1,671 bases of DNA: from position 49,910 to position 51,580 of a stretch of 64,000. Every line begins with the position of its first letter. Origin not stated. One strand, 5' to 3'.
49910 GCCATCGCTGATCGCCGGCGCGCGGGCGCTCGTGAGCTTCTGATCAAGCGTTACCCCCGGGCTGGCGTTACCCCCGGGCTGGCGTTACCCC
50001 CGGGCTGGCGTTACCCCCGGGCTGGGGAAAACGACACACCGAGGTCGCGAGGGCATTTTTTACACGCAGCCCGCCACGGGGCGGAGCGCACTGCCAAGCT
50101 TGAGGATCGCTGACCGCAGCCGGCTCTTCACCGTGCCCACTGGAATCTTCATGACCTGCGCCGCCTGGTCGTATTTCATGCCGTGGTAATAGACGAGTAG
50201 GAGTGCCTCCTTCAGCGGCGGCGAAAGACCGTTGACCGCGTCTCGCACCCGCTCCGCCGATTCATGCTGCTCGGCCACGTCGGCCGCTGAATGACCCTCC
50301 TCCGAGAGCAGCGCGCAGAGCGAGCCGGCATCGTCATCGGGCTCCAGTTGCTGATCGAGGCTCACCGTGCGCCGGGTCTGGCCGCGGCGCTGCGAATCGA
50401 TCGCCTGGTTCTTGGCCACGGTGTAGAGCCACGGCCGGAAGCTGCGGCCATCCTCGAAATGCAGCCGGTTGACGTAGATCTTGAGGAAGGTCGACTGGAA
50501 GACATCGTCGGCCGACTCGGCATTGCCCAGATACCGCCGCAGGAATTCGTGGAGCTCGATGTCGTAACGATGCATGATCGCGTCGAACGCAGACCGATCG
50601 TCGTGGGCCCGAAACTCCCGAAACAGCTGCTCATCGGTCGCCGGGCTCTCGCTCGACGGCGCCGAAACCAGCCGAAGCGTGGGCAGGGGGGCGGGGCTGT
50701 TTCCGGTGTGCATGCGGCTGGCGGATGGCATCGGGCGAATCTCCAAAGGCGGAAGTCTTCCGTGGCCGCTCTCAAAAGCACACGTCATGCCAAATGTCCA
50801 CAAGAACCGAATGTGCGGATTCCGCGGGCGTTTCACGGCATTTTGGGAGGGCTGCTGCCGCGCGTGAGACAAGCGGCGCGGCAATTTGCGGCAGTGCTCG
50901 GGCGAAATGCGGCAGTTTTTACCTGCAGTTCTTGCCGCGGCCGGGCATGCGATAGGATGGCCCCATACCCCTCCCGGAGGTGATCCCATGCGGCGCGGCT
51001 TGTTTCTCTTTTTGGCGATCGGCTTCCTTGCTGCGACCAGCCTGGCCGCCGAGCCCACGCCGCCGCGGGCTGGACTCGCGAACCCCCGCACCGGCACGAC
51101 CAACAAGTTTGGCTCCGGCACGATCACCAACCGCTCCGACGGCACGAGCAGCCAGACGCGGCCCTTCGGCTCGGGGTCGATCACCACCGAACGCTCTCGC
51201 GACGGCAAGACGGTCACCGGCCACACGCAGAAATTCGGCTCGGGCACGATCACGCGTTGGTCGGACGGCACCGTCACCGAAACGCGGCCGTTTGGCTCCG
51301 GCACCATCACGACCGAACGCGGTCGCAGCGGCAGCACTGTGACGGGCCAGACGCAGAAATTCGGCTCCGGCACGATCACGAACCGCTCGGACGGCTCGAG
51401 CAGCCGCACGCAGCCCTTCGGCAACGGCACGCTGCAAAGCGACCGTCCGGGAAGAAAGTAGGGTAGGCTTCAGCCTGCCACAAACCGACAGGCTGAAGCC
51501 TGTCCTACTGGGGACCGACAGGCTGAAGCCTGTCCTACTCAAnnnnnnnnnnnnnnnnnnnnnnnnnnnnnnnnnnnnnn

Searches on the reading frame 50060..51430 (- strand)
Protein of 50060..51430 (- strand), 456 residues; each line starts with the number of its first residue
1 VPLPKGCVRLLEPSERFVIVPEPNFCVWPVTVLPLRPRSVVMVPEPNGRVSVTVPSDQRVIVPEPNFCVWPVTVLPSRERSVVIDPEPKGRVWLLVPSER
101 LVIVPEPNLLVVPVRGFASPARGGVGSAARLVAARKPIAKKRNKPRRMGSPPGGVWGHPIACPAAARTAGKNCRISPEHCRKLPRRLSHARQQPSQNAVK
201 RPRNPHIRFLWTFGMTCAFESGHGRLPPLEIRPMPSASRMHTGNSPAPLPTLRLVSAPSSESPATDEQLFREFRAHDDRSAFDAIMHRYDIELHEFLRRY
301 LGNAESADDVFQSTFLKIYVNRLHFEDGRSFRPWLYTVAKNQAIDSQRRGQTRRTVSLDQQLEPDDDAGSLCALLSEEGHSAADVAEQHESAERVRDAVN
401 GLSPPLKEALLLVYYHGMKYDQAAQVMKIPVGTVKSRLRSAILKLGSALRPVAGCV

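Call 7: search_protein_families(library=pfam, proteins=[window:50060-51430:-], max_evalue=0.01)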
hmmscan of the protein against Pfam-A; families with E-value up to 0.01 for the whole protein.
window:50060-51430:- (456 aa): 5 families
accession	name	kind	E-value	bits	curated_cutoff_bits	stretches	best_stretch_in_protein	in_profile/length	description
PF04542.20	Sigma70_r2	-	9.1e-15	54.7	24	1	288-351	4-69/71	Sigma-70 region 2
PF08281.18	Sigma70_r4_2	-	4.7e-13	49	25.7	1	393-445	2-54/54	Sigma-70, region 4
PF04545.22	Sigma70_r4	-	2.1e-08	34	24.1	1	400-445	3-48/50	Sigma-70, region 4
PF22029.2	PhyR_sigma2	-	0.0033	17.9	27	1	296-338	7-53/55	Sigma2 domain of PhyR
PF02001.22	DUF134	-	0.0067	17.4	27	0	408-449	41-82/98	Protein of unknown function DUF134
